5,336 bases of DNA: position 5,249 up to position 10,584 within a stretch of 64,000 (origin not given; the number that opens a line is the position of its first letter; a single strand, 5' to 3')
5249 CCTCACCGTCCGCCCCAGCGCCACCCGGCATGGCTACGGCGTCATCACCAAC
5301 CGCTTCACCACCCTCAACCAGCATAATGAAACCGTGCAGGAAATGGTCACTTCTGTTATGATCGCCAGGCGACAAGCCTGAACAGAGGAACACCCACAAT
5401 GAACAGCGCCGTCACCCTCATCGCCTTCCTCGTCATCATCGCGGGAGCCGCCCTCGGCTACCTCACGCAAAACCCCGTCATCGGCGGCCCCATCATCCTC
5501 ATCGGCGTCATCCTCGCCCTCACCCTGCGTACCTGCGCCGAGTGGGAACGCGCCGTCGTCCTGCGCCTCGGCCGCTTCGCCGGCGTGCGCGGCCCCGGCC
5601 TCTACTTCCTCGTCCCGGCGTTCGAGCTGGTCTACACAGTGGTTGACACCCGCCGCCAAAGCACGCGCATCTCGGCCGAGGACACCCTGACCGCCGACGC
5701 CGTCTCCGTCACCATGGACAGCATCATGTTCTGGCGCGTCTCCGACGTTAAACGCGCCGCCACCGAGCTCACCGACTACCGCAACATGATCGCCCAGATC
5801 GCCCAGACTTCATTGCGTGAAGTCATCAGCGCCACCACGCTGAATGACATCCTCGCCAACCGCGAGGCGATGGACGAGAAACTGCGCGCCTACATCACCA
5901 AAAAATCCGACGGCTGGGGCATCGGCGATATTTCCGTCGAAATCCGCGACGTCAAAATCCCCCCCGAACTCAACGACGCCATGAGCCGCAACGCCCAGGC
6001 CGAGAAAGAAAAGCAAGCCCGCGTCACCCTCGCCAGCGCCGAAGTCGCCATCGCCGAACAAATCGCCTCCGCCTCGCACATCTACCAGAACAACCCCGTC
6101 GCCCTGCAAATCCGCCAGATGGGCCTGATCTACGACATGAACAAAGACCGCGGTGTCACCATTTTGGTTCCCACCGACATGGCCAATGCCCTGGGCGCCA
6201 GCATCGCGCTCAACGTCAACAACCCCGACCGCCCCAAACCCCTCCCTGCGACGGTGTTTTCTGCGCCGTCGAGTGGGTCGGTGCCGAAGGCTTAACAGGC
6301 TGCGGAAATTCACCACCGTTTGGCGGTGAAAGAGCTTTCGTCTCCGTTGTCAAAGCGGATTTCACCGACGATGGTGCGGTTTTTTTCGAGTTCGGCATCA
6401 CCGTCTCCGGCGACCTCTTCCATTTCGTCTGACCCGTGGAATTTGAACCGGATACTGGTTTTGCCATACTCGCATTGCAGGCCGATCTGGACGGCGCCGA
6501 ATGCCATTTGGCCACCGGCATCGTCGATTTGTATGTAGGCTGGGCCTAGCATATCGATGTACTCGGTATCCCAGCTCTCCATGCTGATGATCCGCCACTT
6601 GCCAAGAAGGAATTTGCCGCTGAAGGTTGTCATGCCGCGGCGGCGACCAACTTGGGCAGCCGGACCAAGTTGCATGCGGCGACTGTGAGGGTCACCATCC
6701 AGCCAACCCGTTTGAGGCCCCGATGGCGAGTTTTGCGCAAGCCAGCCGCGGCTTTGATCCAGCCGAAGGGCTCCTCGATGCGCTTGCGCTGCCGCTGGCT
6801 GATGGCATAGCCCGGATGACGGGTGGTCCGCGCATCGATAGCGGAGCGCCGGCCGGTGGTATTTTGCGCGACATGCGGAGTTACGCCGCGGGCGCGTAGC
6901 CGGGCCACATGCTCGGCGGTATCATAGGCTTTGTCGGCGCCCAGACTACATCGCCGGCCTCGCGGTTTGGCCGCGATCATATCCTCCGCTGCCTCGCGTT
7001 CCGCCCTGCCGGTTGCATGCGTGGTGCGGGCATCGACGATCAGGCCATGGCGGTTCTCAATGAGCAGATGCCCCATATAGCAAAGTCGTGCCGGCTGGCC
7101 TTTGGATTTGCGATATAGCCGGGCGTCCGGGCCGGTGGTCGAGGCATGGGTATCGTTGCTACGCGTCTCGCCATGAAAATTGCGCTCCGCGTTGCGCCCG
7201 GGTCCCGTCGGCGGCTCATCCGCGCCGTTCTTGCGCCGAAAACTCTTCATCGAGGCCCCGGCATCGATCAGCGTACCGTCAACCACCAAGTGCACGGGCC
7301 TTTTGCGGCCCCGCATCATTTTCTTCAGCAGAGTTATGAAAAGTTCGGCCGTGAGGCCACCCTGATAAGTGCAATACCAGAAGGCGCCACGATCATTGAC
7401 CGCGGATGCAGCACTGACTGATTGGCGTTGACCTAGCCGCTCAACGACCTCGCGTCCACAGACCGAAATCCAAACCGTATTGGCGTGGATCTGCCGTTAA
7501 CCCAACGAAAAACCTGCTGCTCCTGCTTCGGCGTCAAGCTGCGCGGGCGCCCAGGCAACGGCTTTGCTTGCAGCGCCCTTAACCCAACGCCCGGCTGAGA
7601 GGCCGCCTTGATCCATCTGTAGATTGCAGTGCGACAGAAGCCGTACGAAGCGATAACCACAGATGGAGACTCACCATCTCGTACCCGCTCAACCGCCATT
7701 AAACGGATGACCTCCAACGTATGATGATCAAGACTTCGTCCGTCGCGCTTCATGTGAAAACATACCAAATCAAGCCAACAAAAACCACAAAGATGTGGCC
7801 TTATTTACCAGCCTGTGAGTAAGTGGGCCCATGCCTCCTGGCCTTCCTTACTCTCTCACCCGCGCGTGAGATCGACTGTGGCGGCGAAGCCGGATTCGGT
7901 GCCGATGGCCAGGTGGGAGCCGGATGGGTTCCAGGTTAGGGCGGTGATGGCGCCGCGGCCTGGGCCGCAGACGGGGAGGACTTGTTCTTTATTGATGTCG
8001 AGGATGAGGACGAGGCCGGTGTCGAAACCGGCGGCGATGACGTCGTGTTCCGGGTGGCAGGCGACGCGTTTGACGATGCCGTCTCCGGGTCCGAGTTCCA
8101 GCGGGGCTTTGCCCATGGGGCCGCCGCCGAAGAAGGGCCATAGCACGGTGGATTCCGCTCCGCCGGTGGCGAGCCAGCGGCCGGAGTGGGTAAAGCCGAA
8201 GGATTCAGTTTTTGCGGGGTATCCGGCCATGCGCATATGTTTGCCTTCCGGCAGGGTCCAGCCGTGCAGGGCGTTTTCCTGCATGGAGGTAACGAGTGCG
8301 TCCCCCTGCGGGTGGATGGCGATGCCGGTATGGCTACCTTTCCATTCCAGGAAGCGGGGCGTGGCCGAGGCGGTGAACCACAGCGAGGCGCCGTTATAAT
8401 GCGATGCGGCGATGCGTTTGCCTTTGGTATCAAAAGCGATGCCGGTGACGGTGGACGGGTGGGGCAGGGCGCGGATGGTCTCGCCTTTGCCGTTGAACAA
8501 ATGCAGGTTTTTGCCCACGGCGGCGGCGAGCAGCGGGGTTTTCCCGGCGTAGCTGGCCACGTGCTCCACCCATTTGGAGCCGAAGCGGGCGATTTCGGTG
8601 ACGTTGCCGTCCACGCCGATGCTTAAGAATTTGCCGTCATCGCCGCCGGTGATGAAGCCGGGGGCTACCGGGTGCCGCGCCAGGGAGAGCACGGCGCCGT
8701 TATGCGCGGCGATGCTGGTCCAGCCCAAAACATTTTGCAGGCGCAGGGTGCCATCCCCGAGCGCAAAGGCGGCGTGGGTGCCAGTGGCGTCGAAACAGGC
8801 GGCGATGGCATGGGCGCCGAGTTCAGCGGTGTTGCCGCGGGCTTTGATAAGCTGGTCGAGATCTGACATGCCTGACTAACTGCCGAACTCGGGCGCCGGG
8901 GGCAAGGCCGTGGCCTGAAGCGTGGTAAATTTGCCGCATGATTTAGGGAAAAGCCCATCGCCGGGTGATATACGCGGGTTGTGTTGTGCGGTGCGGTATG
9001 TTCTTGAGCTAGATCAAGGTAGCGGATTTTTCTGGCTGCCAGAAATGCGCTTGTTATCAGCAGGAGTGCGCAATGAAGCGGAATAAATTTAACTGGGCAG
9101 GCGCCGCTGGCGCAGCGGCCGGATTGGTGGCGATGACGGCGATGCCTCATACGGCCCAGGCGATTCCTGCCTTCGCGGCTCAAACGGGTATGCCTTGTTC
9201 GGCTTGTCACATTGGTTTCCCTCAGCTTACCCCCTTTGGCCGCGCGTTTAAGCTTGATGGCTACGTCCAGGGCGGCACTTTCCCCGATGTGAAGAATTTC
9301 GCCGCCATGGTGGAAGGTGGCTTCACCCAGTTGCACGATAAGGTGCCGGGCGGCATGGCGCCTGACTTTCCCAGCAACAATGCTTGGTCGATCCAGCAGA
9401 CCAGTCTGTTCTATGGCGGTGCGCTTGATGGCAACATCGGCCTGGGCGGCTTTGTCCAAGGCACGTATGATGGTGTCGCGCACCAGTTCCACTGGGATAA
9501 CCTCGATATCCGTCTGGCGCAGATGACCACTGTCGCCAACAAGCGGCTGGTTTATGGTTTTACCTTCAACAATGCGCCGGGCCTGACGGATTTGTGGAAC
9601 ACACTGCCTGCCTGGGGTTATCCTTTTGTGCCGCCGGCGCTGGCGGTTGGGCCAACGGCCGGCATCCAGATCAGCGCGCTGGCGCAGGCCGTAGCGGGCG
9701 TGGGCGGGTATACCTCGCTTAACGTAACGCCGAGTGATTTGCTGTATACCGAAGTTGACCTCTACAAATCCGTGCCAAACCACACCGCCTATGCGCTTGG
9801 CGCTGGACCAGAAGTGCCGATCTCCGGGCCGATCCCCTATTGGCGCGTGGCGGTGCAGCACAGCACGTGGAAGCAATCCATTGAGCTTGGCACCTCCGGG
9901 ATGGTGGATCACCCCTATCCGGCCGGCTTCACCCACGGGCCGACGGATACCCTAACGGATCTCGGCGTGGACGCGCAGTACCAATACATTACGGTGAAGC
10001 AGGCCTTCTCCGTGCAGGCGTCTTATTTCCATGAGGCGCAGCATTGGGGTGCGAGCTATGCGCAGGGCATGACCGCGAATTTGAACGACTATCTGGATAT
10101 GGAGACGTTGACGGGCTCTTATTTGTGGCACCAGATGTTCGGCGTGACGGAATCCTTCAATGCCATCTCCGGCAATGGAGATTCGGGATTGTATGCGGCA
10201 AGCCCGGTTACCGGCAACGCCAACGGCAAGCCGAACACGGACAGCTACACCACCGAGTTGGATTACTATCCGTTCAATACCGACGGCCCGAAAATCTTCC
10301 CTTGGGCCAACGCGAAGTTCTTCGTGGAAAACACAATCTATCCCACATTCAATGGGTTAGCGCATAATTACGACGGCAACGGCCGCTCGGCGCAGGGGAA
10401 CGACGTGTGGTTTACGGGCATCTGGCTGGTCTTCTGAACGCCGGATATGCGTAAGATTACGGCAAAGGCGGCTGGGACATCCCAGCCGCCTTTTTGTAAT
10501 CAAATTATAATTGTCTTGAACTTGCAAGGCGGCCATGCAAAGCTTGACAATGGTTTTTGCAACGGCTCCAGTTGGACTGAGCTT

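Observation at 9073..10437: Stand-alone Cyc2-type cytochrome-porin in a heterotroph-looking Acetobacteraceae genome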

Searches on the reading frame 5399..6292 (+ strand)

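Call 46: search_protein_families(library=pfam, proteins=[window:5399-6292:+], max_evalue=0.001)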
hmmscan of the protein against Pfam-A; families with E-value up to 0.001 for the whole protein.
window:5399-6292:+ (298 aa): 2 families
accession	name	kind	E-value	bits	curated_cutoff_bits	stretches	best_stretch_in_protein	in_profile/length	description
PF01145.31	Band_7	-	3.1e-42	145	23.6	1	48-215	5-175/176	SPFH domain / Band 7 family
PF13421.11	Band_7_1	-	0.00011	22.4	24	1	127-200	133-208/211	SPFH domain-Band 7 family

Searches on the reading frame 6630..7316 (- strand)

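Call 46: search_protein_families(library=pfam, proteins=[window:6630-7316:-], max_evalue=0.001)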
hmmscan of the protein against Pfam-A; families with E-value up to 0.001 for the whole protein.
window:6630-7316:- (228 aa): 2 families
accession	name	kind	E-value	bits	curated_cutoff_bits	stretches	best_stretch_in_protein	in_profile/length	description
PF01609.27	DDE_Tnp_1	-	4.6e-14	53.1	23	1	58-217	14-200/200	Transposase DDE domain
PF13751.12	DDE_Tnp_1_6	-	1.3e-08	35.6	25.1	1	156-220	60-124/125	Transposase DDE domain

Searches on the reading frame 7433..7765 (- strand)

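Call 46: search_protein_families(library=pfam, proteins=[window:7433-7765:-], max_evalue=0.001)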
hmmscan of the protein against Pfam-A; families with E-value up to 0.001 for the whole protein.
window:7433-7765:- (110 aa): 3 families
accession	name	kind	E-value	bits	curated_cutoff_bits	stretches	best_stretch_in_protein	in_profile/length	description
PF13551.12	HTH_29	-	1.2e-09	38.5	28.1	1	21-83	1-64/64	Winged helix-turn helix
PF13565.12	HTH_32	-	2.2e-06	28.6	33.7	1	48-100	2-49/73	Homeodomain-like domain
PF13384.12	HTH_23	-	4.9e-06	26.6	24.6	1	18-56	4-42/50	Homeodomain-like domain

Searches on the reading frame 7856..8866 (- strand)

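Call 46: search_protein_families(library=pfam, proteins=[window:7856-8866:-], max_evalue=0.001)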
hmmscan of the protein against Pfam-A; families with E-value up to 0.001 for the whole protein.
window:7856-8866:- (336 aa): 17 families
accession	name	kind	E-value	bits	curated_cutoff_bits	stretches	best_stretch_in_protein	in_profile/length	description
PF23414.1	Beta-prop_EML_2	-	2e-15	57.3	90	1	266-327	43-104/266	Echinoderm microtubule-associated protein second beta-propeller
PF25173.1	Beta-prop_WDR3_1st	-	1.2e-13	51.6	154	2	100-241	32-179/184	WDR3 first beta-propeller domain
PF00400.38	WD40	-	1.3e-13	51.2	27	0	52-79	7-34/39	WD domain, G-beta repeat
PF25174.1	Beta-prop_THOC3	-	2e-13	50.4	305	2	219-334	4-118/272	THOC3 beta-propeller domain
PF24814.1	WD40_Prp19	-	1.5e-12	47.6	320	1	56-241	6-201/281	Prp19 WD40 domain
PF12894.13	ANAPC4_WD40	-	1.3e-09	38.6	22.9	1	272-333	5-67/91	Anaphase-promoting complex subunit 4 WD40 domain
PF24807.1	WD40_CDC20-Fz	-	2.6e-09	37.2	200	1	263-332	52-119/292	CDC20/Fizzy WD40 domain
PF23393.2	Beta-prop_WDR90_POC16_2nd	-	3e-09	36.9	60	1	267-332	41-106/291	WDR90/POC16, second beta-propeller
PF24817.1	WD40_WDHD1_1st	-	3.9e-09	36.6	109.9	0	136-241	4-110/291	WDHD1 first WD40 domain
PF25171.1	Beta-prop_WDR36-Utp21_1st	-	1e-07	32.1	80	1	265-334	153-223/266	WDR36/Utp21 first beta-propeller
PF23383.1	Beta-prop_IFT140_1st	-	7.2e-06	25.4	27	1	267-327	65-125/406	IFT140 first beta-propeller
PF23756.1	Beta-prop_HPS5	-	1.4e-05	25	34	1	261-333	58-136/328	HPS5 beta propeller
PF23389.1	Beta-prop_WDR19_1st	-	1.6e-05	24.5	27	0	254-324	74-142/325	WDR19 first beta-propeller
PF23410.3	Beta-prop_VPS8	-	4.6e-05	23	28.9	1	275-336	33-98/358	Vps8 beta-propeller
PF24805.1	EIF3I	-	6.1e-05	22.7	200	0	136-233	9-109/324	EIF3I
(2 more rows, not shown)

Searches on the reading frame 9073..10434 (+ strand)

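Call 4: search_protein_families(library=pfam, proteins=[window:9073-10434:+], max_evalue=10)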
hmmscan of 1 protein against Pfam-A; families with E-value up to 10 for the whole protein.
window:9073-10434:+ (454 aa): 0 families

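Call 5: search_protein_families(library=ncbifam, proteins=[window:9073-10434:+], max_evalue=10)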
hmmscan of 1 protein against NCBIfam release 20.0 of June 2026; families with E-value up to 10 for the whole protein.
window:9073-10434:+ (454 aa): 1 family
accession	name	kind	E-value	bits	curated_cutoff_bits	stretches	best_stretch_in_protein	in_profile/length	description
NF009257.0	PRK12613.1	equivalog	0.17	12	243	1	102-144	96-137/141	galactose-6-phosphate isomerase subunit LacA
